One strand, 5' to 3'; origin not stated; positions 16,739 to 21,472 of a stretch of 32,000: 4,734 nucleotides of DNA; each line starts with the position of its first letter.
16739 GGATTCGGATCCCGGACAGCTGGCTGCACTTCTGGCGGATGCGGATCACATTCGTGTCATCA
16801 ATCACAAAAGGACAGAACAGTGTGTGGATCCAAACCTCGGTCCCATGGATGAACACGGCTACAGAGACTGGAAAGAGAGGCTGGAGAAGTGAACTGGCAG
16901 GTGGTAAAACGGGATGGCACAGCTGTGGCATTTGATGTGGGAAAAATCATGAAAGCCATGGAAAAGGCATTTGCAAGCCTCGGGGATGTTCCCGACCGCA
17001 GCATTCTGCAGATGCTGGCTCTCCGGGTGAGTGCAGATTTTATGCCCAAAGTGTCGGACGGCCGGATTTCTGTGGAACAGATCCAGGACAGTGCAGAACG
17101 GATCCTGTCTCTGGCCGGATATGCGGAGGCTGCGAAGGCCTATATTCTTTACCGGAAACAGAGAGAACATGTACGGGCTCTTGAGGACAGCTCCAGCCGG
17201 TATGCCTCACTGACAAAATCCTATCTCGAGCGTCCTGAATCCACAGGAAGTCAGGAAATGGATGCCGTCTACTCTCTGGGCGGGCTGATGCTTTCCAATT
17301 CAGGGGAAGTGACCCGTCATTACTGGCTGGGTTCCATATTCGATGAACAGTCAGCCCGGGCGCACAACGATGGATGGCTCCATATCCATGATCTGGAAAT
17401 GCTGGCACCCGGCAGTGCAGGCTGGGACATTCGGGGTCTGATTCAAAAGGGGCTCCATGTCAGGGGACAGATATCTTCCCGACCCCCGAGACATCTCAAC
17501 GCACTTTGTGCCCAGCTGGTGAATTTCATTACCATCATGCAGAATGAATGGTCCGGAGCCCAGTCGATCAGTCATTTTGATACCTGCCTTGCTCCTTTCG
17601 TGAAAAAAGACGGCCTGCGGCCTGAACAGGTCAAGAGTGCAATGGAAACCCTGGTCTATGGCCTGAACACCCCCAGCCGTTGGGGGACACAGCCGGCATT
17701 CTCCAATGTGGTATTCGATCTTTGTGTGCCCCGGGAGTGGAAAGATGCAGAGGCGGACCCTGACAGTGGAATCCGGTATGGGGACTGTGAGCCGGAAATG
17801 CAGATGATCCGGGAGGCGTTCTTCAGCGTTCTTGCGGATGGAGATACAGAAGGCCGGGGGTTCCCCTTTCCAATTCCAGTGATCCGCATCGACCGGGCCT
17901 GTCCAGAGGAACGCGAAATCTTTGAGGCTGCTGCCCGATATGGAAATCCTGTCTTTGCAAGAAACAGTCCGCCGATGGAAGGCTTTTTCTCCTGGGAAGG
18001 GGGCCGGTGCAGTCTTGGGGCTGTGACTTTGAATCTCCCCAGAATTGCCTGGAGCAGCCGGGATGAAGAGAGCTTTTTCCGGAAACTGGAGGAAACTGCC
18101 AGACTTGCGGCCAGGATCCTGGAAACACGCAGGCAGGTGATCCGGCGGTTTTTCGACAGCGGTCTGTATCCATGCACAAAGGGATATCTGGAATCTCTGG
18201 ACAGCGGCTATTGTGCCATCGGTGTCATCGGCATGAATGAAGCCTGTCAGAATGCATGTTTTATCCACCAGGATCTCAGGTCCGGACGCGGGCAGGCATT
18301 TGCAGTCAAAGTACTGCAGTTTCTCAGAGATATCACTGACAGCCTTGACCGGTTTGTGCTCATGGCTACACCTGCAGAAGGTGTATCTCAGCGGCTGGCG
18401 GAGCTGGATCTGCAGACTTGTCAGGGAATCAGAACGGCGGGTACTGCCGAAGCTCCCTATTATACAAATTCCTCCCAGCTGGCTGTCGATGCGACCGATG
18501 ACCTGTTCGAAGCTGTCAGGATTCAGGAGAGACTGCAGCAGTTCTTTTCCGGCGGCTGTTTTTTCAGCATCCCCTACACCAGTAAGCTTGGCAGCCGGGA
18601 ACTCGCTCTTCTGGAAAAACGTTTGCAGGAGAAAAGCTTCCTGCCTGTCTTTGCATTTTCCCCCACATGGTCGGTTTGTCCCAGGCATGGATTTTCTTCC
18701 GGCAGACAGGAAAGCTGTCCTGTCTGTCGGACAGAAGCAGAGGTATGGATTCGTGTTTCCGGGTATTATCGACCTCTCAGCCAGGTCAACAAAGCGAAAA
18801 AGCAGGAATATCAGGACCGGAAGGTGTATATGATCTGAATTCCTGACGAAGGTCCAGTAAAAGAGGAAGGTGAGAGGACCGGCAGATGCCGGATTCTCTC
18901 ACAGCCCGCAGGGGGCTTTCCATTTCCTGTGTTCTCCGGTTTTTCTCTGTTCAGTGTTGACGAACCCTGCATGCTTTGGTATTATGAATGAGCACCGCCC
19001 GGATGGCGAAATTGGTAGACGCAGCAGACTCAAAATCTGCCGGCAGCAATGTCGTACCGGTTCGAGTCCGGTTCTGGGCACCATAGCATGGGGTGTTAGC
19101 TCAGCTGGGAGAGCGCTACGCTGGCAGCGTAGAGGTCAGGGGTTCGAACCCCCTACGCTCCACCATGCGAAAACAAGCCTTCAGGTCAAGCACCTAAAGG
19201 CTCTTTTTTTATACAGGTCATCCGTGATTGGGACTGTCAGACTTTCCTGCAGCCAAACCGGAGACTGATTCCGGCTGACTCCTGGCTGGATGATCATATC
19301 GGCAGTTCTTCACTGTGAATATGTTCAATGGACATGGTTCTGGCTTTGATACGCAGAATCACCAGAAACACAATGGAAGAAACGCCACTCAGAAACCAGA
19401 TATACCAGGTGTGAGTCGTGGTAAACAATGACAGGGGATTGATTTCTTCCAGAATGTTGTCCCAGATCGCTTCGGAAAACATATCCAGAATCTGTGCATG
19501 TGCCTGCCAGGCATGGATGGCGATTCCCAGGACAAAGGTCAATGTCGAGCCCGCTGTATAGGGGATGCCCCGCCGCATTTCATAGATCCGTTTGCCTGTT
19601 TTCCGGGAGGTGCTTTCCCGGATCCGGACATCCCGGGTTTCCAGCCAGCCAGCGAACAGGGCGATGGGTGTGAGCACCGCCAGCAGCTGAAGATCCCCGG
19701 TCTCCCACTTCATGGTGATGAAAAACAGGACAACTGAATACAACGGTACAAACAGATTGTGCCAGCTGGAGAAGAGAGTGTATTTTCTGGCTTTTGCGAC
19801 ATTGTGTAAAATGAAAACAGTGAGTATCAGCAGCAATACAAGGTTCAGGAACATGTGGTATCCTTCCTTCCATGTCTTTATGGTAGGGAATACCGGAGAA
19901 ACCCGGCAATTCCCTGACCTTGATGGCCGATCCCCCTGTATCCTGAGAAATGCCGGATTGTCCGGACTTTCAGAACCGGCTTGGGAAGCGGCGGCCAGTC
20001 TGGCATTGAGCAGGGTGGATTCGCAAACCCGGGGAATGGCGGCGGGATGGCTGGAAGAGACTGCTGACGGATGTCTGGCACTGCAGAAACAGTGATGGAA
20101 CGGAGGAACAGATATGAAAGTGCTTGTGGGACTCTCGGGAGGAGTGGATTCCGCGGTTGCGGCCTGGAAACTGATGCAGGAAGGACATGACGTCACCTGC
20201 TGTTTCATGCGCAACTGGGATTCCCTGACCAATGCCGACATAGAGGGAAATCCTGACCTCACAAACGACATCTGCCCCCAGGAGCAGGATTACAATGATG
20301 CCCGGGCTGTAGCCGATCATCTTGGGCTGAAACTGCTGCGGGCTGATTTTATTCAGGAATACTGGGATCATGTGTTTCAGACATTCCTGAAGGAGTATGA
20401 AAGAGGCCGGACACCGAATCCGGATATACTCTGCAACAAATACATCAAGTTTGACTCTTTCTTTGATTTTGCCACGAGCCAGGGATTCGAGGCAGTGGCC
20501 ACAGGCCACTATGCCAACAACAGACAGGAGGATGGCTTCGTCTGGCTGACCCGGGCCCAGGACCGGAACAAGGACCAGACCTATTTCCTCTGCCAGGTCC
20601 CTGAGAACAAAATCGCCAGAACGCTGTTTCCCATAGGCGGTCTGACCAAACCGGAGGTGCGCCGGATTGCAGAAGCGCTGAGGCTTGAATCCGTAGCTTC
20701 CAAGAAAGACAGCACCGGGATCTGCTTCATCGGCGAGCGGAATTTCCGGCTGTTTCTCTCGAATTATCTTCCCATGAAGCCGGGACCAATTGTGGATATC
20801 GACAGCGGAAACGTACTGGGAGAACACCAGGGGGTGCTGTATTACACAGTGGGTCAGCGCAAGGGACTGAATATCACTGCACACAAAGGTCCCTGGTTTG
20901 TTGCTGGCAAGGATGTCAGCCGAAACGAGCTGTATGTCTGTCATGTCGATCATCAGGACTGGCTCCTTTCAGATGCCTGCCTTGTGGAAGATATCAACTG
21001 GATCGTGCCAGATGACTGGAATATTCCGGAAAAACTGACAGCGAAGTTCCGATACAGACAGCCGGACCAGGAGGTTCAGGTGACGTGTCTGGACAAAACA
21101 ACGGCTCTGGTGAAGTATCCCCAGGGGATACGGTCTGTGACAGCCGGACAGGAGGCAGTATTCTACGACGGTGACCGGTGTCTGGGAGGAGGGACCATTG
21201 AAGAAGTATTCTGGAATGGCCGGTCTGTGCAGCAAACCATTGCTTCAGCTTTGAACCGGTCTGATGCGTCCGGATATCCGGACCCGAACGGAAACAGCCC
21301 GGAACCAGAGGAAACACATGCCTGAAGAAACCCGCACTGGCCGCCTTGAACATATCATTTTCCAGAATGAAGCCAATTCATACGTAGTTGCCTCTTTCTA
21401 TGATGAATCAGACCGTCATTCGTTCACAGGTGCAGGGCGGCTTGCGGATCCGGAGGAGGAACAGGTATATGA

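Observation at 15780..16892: In-frame fusion of a MarR-type DNA-binding domain to the class III RNR activase NrdG, translationally coupled to nrdD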

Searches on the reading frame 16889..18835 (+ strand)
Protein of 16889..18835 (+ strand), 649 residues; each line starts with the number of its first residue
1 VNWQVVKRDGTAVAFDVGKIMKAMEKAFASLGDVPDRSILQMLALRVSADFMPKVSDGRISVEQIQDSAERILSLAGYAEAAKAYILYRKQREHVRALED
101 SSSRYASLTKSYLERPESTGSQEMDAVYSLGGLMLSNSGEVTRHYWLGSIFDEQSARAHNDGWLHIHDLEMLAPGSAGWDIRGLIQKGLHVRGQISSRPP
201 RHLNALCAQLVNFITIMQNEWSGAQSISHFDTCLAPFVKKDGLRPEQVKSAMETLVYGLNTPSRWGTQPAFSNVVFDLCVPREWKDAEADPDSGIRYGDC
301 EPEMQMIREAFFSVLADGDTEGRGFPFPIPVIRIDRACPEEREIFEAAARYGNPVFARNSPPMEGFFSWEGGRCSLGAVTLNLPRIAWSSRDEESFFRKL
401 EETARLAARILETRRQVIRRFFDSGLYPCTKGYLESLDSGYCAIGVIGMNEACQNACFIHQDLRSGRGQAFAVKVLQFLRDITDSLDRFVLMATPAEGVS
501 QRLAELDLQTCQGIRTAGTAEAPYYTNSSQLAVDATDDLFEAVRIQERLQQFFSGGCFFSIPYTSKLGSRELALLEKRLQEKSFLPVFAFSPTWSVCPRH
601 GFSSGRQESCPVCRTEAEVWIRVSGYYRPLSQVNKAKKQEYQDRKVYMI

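Call 3: search_protein_families(library=pfam, proteins=[window:16889-18835:+], max_evalue=0.01)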
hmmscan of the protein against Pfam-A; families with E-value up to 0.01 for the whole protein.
window:16889-18835:+ (649 aa): 2 families
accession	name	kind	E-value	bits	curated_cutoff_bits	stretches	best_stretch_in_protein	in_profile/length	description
PF13597.11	NRDD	-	1.2e-122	410.9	26.2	1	128-647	7-562/562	Anaerobic ribonucleoside-triphosphate reductase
PF03477.21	ATP-cone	-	3.8e-18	66.3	25.8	1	4-93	2-87/88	ATP cone domain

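Call 4: search_protein_families(library=ncbifam, proteins=[window:16889-18835:+], max_evalue=0.01)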
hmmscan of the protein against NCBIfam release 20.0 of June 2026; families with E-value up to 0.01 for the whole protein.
window:16889-18835:+ (649 aa): 13 families
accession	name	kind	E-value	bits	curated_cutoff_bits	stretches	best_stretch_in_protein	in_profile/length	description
NF006126.0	PRK08270.1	equivalog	1e-187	625.5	548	2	3-357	3-361/684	ribonucleoside triphosphate reductase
TIGR02487.1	NrdD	equivalog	2.2e-96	323.7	326.35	1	133-645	14-579/581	anaerobic ribonucleoside-triphosphate reductase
NF006358.0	PRK08579.1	equivalog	3.1e-71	240.3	585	2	149-347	52-255/624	anaerobic ribonucleoside triphosphate reductase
NF005497.0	PRK07111.1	equivalog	7e-57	193.3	764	2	3-240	3-235/746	anaerobic ribonucleoside triphosphate reductase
NF006732.0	PRK09263.1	equivalog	2.1e-39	135.5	657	2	3-246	3-244/712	anaerobic ribonucleoside-triphosphate reductase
NF006127.0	PRK08271.1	equivalog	1.9e-38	132.3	545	2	375-647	354-627/631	anaerobic ribonucleoside-triphosphate reductase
TIGR02827.1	RNR_anaer_Bdell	equivalog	6.3e-27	94.4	568.3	2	375-644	325-594/596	anaerobic ribonucleoside-triphosphate reductase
NF011292.0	PRK14704.1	equivalog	3.5e-21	75.4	736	2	372-644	320-614/618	anaerobic ribonucleoside triphosphate reductase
NF009028.0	PRK12364.1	equivalog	2.7e-15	55.4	1377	1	4-101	2-100/842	ribonucleoside-diphosphate reductase subunit alpha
NF005010.0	PRK06406.1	subfamily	2.5e-13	49.2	1125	1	4-97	6-100/771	vitamin B12-dependent ribonucleotide reductase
NF005544.0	PRK07207.1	equivalog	2.5e-12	45.4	965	1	2-106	33-144/965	ribonucleoside-diphosphate reductase subunit alpha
NF009029.0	PRK12365.1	equivalog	6.2e-12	44.3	1350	1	4-102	119-224/1046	ribonucleoside-diphosphate reductase subunit alpha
NF006207.0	PRK08332.1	equivalog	7.8e-10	36.6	2400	1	4-97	5-97/1684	vitamin B12-dependent ribonucleotide reductase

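Call 81: search_solved_structures(query=window:16889-18835:+, max_evalue=0.00001)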
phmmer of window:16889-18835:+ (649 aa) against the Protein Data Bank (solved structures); distinct sequences matched with E-value up to 0.00001: 6.
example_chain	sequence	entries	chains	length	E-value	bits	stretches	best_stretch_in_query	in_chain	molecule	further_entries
4coi_A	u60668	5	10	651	6.1e-26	94.2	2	375-647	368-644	ANAEROBIC RIBONUCLEOSIDE-TRIPHOSPHATE REDUCTASE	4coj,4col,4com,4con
4u3e_A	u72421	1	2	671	6.8e-26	94.1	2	375-647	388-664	Ribonucleoside triphosphate reductase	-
8p23_A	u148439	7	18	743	2.9e-23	85.4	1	4-249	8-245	Anaerobic ribonucleoside-triphosphate reductase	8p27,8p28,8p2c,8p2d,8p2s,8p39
9d3x_A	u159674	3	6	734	3.8e-17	65.2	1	4-239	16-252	Anaerobic ribonucleoside-triphosphate reductase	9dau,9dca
1h78_A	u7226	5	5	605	2.7e-07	32.6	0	372-556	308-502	ANAEROBIC RIBONUCLEOTIDE-TRIPHOSPHATE REDUCTASE LARGE CHAIN | ANAEROBIC RIBONUCLEOTIDE-TRIPHOSPHATE REDUCTASE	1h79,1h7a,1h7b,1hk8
5im3_A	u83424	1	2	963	5.5e-06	28.3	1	4-98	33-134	Ribonucleoside-diphosphate reductase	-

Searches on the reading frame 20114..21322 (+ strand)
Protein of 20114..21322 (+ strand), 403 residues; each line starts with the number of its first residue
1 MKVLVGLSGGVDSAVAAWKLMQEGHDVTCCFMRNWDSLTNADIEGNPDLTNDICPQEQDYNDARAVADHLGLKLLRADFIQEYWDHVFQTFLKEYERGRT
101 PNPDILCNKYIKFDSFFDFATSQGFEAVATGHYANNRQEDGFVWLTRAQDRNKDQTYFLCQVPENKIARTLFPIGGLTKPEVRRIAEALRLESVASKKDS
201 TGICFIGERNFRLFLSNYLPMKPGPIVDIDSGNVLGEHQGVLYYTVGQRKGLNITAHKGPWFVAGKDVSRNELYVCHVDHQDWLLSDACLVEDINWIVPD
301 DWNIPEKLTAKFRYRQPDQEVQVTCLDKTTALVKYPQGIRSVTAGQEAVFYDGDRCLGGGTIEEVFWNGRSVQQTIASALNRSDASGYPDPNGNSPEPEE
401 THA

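Call 79: search_protein_families(library=pfam, proteins=[window:20114-21322:+], max_evalue=0.00001)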
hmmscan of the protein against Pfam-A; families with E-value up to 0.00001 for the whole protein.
window:20114-21322:+ (403 aa): 4 families
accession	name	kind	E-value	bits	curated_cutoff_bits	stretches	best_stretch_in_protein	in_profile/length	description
PF03054.22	tRNA_Me_trans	-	4.4e-74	249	20.6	1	1-207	1-201/202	tRNA methyl transferase HUP domain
PF20259.3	tRNA_Me_trans_M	-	1.4e-25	89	27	1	214-277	3-66/66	tRNA methyl transferase PRC-barrel domain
PF20258.4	tRNA_Me_trans_C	-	1.7e-19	70.4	20.6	1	287-362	2-77/77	Aminomethyltransferase beta-barrel domain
PF02568.20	ThiI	-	3.7e-06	27.1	20.5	1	2-38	5-41/197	Thiamine biosynthesis protein (ThiI)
